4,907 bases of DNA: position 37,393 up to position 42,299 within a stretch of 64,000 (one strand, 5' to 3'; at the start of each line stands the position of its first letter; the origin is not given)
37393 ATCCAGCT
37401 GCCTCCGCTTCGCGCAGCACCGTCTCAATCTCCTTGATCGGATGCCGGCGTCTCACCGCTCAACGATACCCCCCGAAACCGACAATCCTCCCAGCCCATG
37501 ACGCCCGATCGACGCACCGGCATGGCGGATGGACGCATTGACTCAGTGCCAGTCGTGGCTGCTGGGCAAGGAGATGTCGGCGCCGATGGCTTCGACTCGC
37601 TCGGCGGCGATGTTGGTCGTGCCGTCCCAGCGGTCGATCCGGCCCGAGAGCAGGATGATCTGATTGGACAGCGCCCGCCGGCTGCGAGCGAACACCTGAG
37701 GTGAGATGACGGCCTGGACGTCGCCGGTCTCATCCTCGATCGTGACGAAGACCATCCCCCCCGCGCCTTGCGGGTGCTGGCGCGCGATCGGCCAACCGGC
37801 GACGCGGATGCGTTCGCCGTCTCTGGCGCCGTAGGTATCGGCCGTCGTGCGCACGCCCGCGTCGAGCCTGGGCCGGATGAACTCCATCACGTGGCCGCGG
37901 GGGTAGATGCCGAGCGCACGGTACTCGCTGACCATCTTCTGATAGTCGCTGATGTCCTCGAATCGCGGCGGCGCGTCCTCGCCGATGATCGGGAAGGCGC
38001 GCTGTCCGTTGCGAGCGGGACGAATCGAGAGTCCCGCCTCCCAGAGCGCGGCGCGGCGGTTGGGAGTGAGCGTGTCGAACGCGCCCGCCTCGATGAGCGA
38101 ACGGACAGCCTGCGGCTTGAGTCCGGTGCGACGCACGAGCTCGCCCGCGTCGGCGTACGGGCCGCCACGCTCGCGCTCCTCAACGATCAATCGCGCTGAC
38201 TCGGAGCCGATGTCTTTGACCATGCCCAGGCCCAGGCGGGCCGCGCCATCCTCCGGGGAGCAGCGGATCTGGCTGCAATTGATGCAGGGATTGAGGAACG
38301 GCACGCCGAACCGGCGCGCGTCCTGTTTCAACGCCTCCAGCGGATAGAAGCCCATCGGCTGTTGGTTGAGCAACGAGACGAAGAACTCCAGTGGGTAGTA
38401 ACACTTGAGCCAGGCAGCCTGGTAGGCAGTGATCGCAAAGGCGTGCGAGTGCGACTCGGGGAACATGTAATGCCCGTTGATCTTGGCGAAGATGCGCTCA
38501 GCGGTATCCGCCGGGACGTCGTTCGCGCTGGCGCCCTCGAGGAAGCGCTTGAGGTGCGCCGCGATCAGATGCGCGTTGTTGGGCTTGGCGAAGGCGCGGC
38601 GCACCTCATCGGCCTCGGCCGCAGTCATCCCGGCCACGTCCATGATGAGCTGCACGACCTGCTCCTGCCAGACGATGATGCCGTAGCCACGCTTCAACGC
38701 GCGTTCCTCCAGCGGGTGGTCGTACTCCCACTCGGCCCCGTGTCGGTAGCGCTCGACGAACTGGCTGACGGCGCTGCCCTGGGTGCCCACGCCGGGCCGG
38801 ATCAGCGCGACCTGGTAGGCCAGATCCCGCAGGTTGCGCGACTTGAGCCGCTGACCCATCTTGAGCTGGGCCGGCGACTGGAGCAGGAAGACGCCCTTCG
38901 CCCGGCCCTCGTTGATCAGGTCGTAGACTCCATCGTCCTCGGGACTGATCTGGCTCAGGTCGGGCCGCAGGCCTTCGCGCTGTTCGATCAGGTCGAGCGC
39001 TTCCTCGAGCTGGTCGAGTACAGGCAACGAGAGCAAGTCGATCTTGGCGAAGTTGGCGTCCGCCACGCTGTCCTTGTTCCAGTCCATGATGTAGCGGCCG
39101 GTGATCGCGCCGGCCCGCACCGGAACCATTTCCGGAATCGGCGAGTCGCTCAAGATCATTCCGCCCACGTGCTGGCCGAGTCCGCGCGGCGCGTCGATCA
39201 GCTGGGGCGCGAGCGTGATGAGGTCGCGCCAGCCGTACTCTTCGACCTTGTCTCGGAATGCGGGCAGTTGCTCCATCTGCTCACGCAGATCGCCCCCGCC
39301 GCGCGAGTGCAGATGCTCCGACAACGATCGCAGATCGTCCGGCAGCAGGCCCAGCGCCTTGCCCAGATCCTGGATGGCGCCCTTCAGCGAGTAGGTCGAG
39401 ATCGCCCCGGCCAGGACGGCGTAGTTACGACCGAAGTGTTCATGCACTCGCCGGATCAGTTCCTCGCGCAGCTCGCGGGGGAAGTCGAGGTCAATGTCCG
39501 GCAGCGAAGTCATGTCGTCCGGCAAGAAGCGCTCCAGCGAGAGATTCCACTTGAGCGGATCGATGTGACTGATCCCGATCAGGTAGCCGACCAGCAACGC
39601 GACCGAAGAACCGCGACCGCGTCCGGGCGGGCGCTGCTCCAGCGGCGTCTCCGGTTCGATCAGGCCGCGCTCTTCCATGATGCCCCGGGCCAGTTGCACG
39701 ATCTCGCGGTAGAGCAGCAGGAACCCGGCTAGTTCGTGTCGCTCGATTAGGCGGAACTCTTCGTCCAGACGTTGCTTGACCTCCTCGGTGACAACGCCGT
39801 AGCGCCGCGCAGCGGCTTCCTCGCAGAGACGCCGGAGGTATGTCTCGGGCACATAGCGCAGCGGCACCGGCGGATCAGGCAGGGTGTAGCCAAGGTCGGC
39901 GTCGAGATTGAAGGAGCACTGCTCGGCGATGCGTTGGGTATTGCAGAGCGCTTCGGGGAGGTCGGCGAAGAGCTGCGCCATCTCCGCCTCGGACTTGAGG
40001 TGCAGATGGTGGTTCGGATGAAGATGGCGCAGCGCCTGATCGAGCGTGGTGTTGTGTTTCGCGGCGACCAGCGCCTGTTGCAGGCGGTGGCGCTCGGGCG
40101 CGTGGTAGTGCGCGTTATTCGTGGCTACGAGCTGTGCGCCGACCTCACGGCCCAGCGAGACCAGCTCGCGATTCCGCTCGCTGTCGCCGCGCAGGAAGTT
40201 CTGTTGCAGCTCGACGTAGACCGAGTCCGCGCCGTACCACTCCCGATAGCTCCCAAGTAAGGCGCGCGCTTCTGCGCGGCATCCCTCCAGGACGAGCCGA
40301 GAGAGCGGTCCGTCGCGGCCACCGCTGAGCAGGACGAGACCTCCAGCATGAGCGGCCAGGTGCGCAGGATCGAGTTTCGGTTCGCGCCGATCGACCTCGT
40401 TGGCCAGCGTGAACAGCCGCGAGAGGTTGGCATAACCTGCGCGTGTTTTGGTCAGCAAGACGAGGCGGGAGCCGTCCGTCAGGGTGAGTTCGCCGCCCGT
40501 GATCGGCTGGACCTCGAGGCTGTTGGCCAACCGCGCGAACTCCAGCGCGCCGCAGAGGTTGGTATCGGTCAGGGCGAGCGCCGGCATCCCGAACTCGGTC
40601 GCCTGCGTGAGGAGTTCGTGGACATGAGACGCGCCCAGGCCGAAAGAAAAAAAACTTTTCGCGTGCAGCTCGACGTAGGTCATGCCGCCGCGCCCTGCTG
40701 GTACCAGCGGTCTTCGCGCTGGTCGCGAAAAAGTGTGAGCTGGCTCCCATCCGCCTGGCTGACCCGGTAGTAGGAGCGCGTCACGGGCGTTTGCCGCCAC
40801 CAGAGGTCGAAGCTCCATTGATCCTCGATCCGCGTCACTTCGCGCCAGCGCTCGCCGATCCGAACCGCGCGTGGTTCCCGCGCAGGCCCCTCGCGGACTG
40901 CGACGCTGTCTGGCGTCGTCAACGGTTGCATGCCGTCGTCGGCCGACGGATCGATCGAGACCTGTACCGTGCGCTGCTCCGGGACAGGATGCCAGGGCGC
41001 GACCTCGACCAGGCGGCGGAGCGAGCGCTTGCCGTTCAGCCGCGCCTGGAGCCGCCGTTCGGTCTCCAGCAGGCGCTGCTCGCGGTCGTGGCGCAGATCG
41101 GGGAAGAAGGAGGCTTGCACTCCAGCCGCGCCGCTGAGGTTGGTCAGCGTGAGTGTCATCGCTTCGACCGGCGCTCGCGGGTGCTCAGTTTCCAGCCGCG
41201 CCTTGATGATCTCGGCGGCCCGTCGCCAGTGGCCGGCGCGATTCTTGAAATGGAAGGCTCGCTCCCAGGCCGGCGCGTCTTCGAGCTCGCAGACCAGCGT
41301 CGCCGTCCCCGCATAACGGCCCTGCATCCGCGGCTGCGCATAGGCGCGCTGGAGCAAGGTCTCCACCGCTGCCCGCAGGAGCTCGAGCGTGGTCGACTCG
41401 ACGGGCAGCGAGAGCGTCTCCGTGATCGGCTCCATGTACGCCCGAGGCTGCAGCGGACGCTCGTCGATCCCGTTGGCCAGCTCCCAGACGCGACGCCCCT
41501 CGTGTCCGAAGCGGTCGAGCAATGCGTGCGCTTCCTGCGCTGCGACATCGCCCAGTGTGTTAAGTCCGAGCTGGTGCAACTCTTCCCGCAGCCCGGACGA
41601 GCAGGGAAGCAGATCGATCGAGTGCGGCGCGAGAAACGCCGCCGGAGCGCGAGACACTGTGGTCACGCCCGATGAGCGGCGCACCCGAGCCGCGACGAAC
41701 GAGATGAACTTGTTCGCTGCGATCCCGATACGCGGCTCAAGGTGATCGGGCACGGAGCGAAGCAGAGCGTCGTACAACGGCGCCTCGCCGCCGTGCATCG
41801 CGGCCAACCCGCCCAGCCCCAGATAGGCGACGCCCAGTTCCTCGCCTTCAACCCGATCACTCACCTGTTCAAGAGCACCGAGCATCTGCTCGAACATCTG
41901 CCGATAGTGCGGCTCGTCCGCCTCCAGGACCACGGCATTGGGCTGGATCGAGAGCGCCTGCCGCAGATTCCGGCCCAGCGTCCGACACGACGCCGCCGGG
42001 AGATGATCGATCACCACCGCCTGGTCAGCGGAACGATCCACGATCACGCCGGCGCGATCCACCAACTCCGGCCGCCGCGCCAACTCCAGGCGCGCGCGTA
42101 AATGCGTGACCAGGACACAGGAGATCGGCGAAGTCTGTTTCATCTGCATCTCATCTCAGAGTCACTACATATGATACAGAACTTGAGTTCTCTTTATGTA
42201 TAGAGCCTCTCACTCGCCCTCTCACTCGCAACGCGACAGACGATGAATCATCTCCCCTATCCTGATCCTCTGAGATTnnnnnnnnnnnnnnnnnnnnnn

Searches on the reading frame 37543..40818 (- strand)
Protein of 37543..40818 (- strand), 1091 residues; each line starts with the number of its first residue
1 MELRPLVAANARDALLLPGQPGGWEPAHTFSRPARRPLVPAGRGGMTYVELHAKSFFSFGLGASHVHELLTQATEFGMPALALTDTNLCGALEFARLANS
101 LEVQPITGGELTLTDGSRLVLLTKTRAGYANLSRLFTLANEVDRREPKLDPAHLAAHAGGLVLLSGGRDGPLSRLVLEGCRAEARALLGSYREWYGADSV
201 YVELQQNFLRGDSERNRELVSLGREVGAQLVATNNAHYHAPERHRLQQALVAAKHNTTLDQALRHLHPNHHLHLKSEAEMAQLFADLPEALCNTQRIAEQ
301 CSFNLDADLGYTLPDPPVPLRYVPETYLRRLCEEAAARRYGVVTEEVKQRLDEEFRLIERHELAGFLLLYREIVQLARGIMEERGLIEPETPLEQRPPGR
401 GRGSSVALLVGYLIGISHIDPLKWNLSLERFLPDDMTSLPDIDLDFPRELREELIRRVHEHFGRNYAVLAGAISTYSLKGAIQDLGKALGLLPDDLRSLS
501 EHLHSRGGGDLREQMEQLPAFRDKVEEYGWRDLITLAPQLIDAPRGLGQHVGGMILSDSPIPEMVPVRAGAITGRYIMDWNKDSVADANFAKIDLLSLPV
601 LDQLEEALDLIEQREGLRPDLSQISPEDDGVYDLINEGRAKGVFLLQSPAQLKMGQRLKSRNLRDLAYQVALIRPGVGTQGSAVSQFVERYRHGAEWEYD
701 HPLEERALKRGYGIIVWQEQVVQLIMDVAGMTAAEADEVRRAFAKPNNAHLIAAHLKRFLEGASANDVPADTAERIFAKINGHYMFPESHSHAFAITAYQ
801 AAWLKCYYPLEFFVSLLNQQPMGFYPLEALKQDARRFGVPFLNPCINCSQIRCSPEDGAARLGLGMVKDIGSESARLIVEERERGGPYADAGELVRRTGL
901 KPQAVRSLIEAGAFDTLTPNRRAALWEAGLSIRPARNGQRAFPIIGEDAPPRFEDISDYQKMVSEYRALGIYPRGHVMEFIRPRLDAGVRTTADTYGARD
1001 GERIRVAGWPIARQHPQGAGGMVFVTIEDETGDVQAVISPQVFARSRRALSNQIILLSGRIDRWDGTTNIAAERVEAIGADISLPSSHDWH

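Call 8: search_protein_families(library=pfam, proteins=[window:37543-40818:-], max_evalue=0.001)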
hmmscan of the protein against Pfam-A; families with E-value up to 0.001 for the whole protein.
window:37543-40818:- (1091 aa): 6 families
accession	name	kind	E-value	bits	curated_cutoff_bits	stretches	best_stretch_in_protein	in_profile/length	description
PF07733.18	DNA_pol3_alpha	-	9.2e-52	176.7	23.9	1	327-596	2-259/260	Bacterial DNA polymerase III alpha NTPase domain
PF17657.6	DNA_pol3_finger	-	2.3e-35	121.8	22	1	601-766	2-165/166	Bacterial DNA polymerase III alpha subunit finger domain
PF02811.25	PHP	-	4.5e-27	95.8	26.4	1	50-206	1-163/164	PHP domain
PF14579.12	HHH_6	-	4.6e-22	78.5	25.6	1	838-923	1-89/90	Helix-hairpin-helix motif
PF01336.31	tRNA_anti-codon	-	1.1e-09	38.5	27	1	1005-1076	2-73/75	OB-fold nucleic acid binding domain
PF12836.13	HHH_3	-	0.00059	20.3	27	0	864-906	16-58/65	Helix-hairpin-helix motif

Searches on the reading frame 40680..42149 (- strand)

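Call 8: search_protein_families(library=pfam, proteins=[window:40680-42149:-], max_evalue=0.001)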
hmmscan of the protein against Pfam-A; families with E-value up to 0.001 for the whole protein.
window:40680-42149:- (489 aa): 1 family
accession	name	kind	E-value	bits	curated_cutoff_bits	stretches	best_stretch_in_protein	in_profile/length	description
PF00817.25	IMS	-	1.8e-08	34.9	23.2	1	19-154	8-147/148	impB/mucB/samB family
